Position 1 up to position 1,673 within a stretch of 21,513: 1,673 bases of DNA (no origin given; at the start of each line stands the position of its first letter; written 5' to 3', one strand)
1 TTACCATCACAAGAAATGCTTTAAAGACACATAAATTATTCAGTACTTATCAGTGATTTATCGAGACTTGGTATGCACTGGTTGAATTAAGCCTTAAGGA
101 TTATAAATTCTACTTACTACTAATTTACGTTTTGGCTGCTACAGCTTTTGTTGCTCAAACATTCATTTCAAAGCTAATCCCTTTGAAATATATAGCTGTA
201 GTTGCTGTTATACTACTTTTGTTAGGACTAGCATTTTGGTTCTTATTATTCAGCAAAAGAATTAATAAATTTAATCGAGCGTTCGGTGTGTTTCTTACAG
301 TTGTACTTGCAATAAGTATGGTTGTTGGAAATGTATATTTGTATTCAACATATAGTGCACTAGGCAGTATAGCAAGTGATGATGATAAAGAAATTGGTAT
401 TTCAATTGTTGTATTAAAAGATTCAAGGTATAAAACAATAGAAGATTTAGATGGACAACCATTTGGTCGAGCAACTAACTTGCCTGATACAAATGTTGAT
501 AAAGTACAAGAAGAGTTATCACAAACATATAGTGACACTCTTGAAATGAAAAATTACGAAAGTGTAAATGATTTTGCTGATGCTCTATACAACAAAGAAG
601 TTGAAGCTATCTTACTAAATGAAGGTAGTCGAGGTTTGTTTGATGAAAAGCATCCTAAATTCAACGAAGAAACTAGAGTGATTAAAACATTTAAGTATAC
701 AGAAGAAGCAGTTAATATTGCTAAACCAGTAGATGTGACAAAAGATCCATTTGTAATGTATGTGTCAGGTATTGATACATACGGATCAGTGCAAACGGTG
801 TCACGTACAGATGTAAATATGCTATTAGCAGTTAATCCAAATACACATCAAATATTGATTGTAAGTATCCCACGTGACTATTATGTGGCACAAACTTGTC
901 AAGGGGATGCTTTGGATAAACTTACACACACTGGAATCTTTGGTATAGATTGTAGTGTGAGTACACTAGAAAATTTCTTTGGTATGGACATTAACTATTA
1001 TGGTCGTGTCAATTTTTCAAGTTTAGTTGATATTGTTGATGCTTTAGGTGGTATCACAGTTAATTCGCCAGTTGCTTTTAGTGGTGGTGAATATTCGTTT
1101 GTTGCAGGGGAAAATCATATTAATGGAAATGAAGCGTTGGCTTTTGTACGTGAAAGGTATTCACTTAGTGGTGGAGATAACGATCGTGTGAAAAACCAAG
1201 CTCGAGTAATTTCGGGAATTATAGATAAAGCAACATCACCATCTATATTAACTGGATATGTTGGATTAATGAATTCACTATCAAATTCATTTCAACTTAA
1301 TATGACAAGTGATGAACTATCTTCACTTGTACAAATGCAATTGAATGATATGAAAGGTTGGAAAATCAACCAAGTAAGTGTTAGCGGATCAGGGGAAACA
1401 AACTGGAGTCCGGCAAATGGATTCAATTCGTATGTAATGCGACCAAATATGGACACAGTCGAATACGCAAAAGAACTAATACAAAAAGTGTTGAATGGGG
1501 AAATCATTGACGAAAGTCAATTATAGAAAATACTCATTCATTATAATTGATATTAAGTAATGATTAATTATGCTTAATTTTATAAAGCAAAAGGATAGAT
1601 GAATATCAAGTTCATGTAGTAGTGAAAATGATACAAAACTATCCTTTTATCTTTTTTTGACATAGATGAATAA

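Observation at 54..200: The left repeat junction decapitates the LCP (CpsA-like) gene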

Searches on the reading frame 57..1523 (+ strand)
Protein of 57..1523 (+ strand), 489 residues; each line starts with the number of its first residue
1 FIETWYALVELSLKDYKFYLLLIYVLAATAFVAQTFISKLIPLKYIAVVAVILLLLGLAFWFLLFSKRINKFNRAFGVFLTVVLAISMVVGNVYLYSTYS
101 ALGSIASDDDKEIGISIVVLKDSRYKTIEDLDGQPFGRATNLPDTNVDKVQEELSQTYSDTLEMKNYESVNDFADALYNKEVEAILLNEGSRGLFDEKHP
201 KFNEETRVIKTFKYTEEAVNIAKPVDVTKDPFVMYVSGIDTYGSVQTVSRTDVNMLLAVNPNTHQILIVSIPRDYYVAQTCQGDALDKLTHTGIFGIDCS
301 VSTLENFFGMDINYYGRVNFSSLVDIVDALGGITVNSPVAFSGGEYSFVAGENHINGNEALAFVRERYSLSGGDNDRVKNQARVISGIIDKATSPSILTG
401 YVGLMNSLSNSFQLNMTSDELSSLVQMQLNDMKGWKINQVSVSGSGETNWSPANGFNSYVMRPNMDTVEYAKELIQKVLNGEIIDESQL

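Call 8: search_protein_families(library=pfam, proteins=[window:57-1523:+])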
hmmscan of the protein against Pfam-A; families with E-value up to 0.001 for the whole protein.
window:57-1523:+ (489 aa): 1 family
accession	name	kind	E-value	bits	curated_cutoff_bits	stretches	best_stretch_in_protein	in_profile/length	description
PF03816.19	LytR_cpsA_psr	-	2.2e-38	132.2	24.6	1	250-393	1-149/150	LytR_cpsA_psr family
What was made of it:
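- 94..1526 (+): LCP (LytR-CpsA-Psr, Cps2A/Wzg-like) gene body, from codon 9 of the ancestral 484-codon gene (AAG at 96) to TAG 1524-1526. It is intact and conserved. PF03816 at 132 bits (call 8).
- On LCP (LytR-CpsA-Psr) glycopolymer transferase family: PF03816 at 132.2 bits against a cut-off of 24.6 (call 8).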

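Call 10: find_homologous_proteins(query=window:96-1523:+)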
Query window:96-1523:+ (476 aa): 2659 proteins with E <= 0.001 among 8000 candidates; the best 120 are listed.
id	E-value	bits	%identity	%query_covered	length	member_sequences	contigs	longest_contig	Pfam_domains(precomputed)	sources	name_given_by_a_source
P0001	0.0e+0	1015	96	100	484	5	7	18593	PF03816.20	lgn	-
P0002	1.2e-262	890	83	100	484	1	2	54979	PF03816.20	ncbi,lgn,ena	-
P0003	5.2e-225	766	71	100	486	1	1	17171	PF03816.20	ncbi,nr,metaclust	ncbi:transcriptional regulator [Erysipelotrichaceae bacterium MTC7]|nr:transcriptional regulator [Er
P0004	1.1e-167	577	55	99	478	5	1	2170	PF03816.20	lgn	-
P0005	6.5e-167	574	53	99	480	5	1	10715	PF03816.20,PF12974.13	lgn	-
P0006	5.4e-164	564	53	99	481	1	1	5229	PF03816.20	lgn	-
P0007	8.5e-163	561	51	99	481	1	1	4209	PF03816.20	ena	-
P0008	9.5e-162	557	52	99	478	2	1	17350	PF03816.20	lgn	-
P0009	6.6e-160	551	52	100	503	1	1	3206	PF03816.20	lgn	-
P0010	9.7e-160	550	53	100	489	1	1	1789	PF03816.20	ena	-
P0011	7.8e-158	544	54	98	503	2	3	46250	PF03816.20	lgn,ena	-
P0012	1.3e-157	543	52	100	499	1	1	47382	PF03816.20,PF09084.17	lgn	-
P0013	2.5e-157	542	52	99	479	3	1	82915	PF03816.20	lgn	-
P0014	4.1e-157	542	52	99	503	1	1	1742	PF03816.20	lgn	-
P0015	6.8e-157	541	51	99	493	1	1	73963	PF03816.20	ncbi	ncbi:LCP family protein [Amedibacillus sp. YH-ame10]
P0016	2.6e-156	539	52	100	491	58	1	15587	PF03816.20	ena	-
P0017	3.6e-156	539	53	98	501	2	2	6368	PF03816.20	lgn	-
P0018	6.4e-156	538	51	99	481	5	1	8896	PF03816.20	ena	-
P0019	6.7e-156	538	51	99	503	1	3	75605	PF03816.20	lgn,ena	-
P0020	6.5e-155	535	51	99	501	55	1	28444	PF03816.20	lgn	-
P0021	8.9e-155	534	51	100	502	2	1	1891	PF03816.20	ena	-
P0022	2.7e-154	533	51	100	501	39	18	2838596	PF03816.20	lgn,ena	-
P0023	3.5e-154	532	51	100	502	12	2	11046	PF03816.20,PF09084.17,PF16868.11,PF12974.13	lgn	-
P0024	4.1e-154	532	52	100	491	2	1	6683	PF03816.20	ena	-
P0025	5.3e-154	532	52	100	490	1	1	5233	PF03816.20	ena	-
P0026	8.5e-154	531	51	99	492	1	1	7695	PF03816.20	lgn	-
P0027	2.6e-153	529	51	99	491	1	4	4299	PF03816.20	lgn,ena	-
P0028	4.2e-153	529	50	100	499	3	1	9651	PF03816.20,PF09084.17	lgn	-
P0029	5.7e-153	528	50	99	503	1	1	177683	PF03816.20,PF12974.13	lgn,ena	-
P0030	9.2e-153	527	50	99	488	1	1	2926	PF03816.20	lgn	-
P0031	1.6e-152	527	51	99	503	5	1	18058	PF03816.20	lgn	-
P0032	1.6e-152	527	49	100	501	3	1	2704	PF03816.20,PF09084.17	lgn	-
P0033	2.0e-152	526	50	99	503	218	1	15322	PF03816.20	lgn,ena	-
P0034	5.7e-152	525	51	99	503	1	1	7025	PF03816.20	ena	-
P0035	6.5e-152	525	52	100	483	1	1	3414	PF03816.20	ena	-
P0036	7.6e-152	524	50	100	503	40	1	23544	PF03816.20,PF09084.17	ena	-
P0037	1.0e-151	524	50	98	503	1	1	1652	PF03816.20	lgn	-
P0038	1.0e-151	524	49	100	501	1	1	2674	PF03816.20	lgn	-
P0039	1.8e-151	523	50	99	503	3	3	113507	PF03816.20,PF09084.17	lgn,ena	-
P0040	2.0e-151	523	50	99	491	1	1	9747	PF03816.20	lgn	-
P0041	5.7e-151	522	50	99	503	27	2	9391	PF03816.20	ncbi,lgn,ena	-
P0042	6.8e-151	521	52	100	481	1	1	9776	PF03816.20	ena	-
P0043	8.8e-151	521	49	100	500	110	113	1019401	PF03816.20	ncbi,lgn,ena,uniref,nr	ncbi:LCP family protein [Longicatena sp. 210702-DFI.1.36]|uniref:LCP family protein n=1 Tax=Longicat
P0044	1.3e-150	520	51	99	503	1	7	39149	PF03816.20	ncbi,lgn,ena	-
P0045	2.4e-150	519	50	100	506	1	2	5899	PF03816.20,PF09084.17,PF12974.13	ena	-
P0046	2.9e-150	519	49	100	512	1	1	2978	PF03816.20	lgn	-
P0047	6.0e-150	518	49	100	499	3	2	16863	PF03816.20,PF16868.11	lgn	-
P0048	8.6e-150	518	49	100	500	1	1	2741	PF03816.20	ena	-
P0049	1.2e-149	517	49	100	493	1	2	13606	PF03816.20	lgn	-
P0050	2.1e-149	516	50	99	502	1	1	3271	PF03816.20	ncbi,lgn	-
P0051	2.3e-149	516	49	99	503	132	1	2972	PF03816.20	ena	-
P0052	3.6e-149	516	49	99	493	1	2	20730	PF03816.20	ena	-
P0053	3.6e-149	516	50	100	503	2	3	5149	PF03816.20,PF09084.17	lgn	-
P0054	7.3e-149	515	50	98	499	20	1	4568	PF03816.20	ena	-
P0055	8.7e-149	514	49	99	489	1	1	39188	PF03816.20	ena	-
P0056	9.6e-149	514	49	99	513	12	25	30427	PF03816.20,PF12974.13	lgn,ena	-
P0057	1.2e-148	514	51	98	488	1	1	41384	PF03816.20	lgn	-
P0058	1.6e-148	513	52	99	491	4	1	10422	PF03816.20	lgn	-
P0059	2.6e-148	513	49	100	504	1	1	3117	PF03816.20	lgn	-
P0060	3.1e-148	513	49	99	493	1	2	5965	PF03816.20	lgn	-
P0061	3.2e-148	512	51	100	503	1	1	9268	PF03816.20,PF09084.17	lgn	-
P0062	3.4e-148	512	49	100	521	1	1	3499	PF03816.20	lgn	-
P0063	3.7e-148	512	48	98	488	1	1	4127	PF03816.20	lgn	-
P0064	4.1e-148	512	49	98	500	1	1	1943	PF03816.20,PF09084.17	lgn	-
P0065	4.5e-148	512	49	99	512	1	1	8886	PF03816.20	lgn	-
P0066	5.3e-148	512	49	99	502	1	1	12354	PF03816.20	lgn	-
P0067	5.4e-148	512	48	99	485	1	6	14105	PF03816.20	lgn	-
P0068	5.7e-148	512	49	99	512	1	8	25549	PF03816.20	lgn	-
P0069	6.1e-148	512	49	100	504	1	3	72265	PF03816.20,PF09084.17,PF12974.13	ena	-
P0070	7.3e-148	511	50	99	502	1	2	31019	PF03816.20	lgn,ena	-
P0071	1.3e-147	510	51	99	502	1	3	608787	PF03816.20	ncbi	-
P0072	1.4e-147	510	50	99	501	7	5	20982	PF03816.20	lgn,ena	-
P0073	1.4e-147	510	50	98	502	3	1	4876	PF03816.20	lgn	-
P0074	1.5e-147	510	48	100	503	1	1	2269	PF03816.20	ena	-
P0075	1.5e-147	510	50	99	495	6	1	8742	PF03816.20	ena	-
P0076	2.8e-147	509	51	98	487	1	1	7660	PF03816.20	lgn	-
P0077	4.0e-147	509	49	99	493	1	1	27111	PF03816.20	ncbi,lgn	ncbi:MAG: LCP family protein [Clostridium sp.]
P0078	6.2e-147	508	51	99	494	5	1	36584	PF03816.20,PF12974.13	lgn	-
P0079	6.8e-147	508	50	97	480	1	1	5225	PF03816.20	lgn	-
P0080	7.1e-147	508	50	99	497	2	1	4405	PF03816.20,PF12974.13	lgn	-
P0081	1.2e-146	507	49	100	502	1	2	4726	PF03816.20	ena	-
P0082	1.6e-146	507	50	100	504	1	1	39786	PF03816.20,PF09084.17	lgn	-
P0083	1.8e-146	507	51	99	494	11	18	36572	PF03816.20,PF12974.13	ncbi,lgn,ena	-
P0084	2.1e-146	506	49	99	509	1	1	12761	PF03816.20,PF09084.17,PF12974.13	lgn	-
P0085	2.4e-146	506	49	99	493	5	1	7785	PF03816.20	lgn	-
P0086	2.4e-146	506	49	99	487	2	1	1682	PF03816.20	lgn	-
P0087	3.5e-146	506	49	98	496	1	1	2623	PF03816.20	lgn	-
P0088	1.7e-145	504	49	99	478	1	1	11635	PF03816.20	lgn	-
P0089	1.7e-145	504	49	100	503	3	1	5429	PF03816.20,PF09084.17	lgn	-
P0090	4.5e-145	502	49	99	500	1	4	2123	PF03816.20,PF09084.17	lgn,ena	-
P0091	4.6e-145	502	49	99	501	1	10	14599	PF03816.20,PF09084.17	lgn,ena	-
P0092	9.5e-145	501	49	99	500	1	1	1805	PF03816.20,PF09084.17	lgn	-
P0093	1.0e-144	501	47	99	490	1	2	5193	PF03816.20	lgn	-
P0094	1.4e-144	501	49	99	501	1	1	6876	PF03816.20,PF09084.17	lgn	-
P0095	1.5e-144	500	49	98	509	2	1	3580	PF03816.20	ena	-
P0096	1.8e-144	500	48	100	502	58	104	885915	PF03816.20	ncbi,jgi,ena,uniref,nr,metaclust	ncbi:regulatory protein CpsX [Amedibacillus dolichus DSM 3991]|jgi:hypothetical protein|uniref:Regul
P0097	2.7e-144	500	48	99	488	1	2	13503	PF03816.20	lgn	-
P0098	2.8e-144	499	48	99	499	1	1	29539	PF03816.20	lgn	-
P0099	3.0e-144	499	47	99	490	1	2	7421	PF03816.20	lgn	-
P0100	3.4e-144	499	47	99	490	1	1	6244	PF03816.20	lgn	-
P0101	3.9e-144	499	47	99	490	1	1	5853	PF03816.20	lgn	-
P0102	4.6e-144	499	47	99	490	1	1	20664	PF03816.20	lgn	-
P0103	4.7e-144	499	48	99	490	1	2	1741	PF03816.20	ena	-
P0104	4.8e-144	499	49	99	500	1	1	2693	PF03816.20,PF09084.17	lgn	-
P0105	7.2e-144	498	49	99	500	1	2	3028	PF03816.20,PF09084.17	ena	-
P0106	7.2e-144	498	49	99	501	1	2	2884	PF03816.20,PF09084.17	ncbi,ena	-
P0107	7.9e-144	498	47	99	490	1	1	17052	PF03816.20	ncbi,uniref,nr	ncbi:LCP family protein [uncultured Traorella sp.]|uniref:LCP family protein n=1 Tax=uncultured Trao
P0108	8.0e-144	498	48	99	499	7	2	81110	PF03816.20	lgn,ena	-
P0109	8.1e-144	498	47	99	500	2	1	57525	PF03816.20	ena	-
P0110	8.5e-144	498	49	99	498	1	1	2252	PF03816.20,PF09084.17,PF12974.13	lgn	-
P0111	1.3e-143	497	48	98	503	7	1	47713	PF03816.20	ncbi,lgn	ncbi:LCP family protein [Erysipelotrichaceae bacterium HCN-30851]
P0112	1.3e-143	497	49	99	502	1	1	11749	PF03816.20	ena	-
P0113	1.5e-143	497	47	100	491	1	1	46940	PF03816.20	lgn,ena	-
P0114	2.4e-143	496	48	99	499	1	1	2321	PF03816.20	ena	-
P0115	2.5e-143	496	48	100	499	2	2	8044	PF03816.20,PF09084.17,PF16868.11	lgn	-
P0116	2.6e-143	496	48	99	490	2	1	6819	PF03816.20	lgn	-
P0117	5.4e-143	495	47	99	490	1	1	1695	PF03816.20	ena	-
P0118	6.0e-143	495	47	99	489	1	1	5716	PF03816.20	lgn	-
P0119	6.0e-143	495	49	99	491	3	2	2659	PF03816.20,PF09084.17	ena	-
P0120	6.4e-143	495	48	99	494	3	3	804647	PF03816.20,PF09084.17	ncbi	-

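Call 12: find_encoding_contigs(protein=P0001, flank=10000, max_places=8)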
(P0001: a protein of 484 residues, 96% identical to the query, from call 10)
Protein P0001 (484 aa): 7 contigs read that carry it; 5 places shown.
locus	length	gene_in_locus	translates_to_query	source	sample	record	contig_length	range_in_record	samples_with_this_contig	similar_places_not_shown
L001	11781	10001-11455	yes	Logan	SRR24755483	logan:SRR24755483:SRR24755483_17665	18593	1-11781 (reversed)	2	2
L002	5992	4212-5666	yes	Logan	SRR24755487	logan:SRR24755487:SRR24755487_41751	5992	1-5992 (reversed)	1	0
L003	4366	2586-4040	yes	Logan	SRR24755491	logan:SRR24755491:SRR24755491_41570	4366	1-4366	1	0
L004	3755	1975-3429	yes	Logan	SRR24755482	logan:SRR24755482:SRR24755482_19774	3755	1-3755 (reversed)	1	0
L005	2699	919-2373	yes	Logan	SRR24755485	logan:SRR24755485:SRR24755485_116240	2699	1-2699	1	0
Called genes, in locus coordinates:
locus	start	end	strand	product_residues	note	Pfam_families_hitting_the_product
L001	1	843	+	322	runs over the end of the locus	PF13650:Asp_protease_2, PF13975:gag-asp_proteas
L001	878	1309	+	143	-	PF00160:Pro_isomerase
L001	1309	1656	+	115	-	-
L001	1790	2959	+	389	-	PF20706:GT4-conflict, PF00534:Glycos_transf_1, PF13692:Glyco_trans_1_4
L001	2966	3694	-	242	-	PF08032:SpoU_sub_bind, PF00588:SpoU_methylase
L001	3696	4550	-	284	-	PF01522:Polysacc_deac_1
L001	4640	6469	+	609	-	PF00009:GTP_EFTU, PF01926:MMR_HSR1 (faint), PF22042:EF-G_D2, PF03144:GTP_EFTU_D2, PF00679:EFG_C, PF21018:BipA_C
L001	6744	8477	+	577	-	PF07538:ChW, PF13529:Peptidase_C39_2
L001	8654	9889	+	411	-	PF02073:Peptidase_M29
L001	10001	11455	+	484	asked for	PF03816:LytR_cpsA_psr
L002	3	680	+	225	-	?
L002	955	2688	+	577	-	PF07538:ChW, PF13529:Peptidase_C39_2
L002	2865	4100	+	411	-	PF02073:Peptidase_M29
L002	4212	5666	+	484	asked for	PF03816:LytR_cpsA_psr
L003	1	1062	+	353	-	?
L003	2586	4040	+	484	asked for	PF03816:LytR_cpsA_psr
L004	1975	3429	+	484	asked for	PF03816:LytR_cpsA_psr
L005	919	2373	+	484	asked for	PF03816:LytR_cpsA_psr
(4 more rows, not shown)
